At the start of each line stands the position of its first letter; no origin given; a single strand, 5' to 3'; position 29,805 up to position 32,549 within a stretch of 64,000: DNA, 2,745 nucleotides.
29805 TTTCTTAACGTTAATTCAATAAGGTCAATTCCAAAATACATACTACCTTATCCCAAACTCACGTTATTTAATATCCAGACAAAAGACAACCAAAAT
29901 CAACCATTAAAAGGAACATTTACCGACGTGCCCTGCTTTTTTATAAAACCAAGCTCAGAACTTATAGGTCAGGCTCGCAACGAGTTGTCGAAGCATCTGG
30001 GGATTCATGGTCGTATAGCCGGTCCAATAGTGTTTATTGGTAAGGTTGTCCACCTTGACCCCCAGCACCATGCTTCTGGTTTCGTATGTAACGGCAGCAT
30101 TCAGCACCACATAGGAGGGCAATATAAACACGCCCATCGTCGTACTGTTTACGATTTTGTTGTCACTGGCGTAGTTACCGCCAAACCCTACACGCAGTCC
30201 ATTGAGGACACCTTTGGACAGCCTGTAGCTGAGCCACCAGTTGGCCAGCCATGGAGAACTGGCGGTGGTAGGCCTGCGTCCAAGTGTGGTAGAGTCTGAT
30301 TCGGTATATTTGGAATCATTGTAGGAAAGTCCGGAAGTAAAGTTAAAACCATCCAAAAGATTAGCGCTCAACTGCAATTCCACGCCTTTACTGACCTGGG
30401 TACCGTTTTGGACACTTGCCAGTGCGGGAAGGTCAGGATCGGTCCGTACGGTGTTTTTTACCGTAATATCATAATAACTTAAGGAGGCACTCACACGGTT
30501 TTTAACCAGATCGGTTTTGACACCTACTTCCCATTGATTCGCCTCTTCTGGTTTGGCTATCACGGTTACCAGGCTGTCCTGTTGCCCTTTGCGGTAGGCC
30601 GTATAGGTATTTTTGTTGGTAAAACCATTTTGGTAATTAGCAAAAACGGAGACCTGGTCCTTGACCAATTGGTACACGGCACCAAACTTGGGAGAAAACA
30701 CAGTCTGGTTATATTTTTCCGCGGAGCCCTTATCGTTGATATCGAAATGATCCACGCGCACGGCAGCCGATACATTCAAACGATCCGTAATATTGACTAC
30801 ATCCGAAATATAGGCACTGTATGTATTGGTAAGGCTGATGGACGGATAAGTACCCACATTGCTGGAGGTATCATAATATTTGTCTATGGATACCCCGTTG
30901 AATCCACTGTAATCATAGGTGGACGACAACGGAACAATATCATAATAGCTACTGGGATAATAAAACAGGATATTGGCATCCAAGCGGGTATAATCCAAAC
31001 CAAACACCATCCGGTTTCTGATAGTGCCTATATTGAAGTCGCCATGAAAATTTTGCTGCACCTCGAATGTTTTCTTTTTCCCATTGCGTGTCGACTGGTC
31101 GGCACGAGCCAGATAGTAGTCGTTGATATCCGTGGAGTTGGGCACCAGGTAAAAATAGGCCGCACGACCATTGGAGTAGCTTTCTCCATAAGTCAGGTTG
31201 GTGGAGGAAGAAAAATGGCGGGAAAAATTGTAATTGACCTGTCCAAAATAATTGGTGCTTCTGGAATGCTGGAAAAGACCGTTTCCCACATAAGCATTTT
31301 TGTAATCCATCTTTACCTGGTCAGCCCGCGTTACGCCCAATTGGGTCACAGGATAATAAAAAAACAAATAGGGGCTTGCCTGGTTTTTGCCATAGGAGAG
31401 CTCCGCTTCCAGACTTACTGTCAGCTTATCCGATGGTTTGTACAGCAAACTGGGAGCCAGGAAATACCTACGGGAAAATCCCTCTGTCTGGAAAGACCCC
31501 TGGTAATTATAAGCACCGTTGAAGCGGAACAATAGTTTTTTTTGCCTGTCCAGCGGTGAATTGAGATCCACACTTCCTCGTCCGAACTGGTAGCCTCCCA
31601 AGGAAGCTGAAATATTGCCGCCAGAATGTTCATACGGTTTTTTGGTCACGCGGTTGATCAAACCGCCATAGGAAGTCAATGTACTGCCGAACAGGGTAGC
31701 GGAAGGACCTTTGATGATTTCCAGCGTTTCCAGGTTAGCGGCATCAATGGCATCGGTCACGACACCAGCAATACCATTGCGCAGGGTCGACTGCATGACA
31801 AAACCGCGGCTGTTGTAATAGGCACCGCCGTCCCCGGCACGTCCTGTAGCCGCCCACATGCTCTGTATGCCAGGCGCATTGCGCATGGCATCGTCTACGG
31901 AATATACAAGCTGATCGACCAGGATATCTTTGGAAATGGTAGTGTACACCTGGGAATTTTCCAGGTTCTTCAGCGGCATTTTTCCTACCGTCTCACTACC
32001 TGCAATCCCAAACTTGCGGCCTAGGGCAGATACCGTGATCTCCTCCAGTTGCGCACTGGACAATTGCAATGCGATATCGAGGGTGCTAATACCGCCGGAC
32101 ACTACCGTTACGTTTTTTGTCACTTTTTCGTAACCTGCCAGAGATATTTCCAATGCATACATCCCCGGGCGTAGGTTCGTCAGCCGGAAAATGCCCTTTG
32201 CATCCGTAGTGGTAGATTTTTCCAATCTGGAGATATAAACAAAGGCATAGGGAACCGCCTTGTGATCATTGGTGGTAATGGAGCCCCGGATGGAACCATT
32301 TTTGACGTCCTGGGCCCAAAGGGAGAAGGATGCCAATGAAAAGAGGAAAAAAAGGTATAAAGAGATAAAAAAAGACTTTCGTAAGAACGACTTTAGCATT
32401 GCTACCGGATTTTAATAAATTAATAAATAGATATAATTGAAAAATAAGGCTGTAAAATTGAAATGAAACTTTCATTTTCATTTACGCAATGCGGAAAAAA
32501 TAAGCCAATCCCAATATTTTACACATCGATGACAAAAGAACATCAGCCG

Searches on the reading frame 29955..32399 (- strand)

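Call 35: search_protein_families(library=pfam, proteins=[window:29955-32399:-])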
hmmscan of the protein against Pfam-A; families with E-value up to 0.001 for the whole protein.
window:29955-32399:- (814 aa): 4 families
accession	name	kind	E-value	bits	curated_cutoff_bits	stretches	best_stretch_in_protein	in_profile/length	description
PF00593.30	TonB_dep_Rec_b-barrel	-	2e-41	143.7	27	1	349-786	24-436/436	TonB dependent receptor-like, beta-barrel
PF13620.12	CarboxypepD_reg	-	1.7e-16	60.8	32.3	1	36-112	1-82/82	Carboxypeptidase regulatory-like domain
PF13715.12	CarbopepD_reg_2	-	1.1e-15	57.8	32.2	1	37-123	1-88/88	CarboxypepD_reg-like domain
PF07715.20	Plug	-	1.2e-12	48.7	23.9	1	147-239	4-101/107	TonB-dependent Receptor Plug Domain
